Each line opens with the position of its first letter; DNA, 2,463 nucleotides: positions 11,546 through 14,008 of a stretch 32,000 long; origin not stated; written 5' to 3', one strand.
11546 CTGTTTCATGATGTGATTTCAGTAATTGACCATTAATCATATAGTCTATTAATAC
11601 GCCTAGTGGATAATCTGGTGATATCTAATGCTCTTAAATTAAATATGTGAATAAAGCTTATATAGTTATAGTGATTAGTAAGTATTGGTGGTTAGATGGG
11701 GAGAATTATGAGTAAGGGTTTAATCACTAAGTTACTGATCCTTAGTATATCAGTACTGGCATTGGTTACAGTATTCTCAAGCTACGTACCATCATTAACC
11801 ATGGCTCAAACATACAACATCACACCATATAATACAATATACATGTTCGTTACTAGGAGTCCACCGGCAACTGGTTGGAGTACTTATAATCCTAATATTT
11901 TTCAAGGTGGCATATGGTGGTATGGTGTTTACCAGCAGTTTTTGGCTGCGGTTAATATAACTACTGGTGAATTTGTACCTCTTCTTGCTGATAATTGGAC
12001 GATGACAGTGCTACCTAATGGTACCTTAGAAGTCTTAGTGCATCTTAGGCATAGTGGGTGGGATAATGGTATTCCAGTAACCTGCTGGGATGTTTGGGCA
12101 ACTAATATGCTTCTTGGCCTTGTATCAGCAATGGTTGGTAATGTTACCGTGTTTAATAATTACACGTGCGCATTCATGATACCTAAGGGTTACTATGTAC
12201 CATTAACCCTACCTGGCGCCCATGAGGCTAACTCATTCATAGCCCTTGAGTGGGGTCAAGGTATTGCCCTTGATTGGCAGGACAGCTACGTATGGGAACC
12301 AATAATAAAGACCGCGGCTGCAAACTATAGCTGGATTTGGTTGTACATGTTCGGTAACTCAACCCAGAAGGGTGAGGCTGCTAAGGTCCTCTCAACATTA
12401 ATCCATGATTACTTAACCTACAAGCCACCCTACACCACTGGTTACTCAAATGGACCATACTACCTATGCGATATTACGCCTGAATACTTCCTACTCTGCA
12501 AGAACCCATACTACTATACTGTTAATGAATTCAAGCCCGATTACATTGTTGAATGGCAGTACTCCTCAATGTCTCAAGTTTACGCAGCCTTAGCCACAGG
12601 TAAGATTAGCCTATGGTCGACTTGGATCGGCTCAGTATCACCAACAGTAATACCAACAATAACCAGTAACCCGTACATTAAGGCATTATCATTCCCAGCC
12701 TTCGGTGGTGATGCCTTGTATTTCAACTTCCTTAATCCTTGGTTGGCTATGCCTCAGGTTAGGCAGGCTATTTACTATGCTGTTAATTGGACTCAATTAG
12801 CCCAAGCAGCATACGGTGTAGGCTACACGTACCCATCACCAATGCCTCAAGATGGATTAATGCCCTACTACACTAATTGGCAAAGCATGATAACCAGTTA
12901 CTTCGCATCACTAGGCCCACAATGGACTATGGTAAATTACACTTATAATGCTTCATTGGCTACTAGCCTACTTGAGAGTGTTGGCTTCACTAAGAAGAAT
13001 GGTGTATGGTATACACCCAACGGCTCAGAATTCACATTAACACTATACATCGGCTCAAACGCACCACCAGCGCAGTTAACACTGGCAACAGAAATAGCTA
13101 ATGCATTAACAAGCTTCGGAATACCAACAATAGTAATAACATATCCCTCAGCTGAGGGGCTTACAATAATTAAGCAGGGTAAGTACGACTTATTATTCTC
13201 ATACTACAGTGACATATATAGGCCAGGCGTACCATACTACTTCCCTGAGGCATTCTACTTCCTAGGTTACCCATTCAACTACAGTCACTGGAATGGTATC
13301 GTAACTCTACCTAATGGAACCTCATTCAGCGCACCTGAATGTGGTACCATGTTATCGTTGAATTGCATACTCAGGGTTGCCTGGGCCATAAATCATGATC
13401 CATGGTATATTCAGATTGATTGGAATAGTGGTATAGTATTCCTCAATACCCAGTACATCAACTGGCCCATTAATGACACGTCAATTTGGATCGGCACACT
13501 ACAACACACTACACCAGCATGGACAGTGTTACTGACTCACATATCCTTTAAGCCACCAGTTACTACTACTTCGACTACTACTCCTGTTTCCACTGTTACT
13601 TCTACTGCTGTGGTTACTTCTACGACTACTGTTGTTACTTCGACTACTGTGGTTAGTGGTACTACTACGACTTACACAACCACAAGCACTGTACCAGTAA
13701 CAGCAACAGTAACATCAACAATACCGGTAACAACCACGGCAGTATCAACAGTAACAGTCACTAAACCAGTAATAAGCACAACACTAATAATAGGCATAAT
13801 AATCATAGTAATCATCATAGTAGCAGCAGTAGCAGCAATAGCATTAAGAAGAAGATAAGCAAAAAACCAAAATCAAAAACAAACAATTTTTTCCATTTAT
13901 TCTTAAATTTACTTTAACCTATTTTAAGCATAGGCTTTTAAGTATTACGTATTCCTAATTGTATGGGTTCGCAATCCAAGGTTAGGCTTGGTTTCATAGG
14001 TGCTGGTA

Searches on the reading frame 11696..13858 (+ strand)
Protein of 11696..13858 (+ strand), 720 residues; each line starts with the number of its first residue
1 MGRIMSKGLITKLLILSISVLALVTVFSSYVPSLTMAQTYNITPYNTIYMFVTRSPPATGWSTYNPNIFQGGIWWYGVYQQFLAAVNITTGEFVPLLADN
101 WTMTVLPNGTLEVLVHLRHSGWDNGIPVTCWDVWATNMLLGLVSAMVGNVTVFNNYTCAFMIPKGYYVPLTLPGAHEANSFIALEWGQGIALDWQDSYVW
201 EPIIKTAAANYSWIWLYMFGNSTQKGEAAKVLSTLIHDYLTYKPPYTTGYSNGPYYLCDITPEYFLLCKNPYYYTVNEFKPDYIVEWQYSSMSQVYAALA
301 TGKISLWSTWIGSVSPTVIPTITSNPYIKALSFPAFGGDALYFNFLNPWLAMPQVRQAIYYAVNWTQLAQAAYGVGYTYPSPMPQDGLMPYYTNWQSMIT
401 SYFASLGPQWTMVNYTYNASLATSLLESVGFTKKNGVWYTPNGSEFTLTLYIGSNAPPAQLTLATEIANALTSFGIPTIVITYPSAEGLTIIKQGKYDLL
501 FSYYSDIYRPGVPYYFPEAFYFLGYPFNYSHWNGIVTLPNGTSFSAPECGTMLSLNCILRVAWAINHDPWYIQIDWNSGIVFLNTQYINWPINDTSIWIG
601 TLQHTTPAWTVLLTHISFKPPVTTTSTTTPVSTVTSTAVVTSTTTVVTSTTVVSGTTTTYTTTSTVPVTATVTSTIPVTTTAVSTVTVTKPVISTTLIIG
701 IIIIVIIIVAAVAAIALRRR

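Call 46: search_protein_families(library=pfam, proteins=[window:11696-13858:+], max_evalue=0.001)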
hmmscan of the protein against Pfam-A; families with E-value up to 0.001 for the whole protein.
window:11696-13858:+ (720 aa): 1 family
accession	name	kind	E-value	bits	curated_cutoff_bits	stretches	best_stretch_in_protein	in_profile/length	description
PF00496.27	SBP_bac_5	-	1.2e-28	100.8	32.4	1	92-515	1-357/368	Bacterial extracellular solute-binding proteins, family 5 Middle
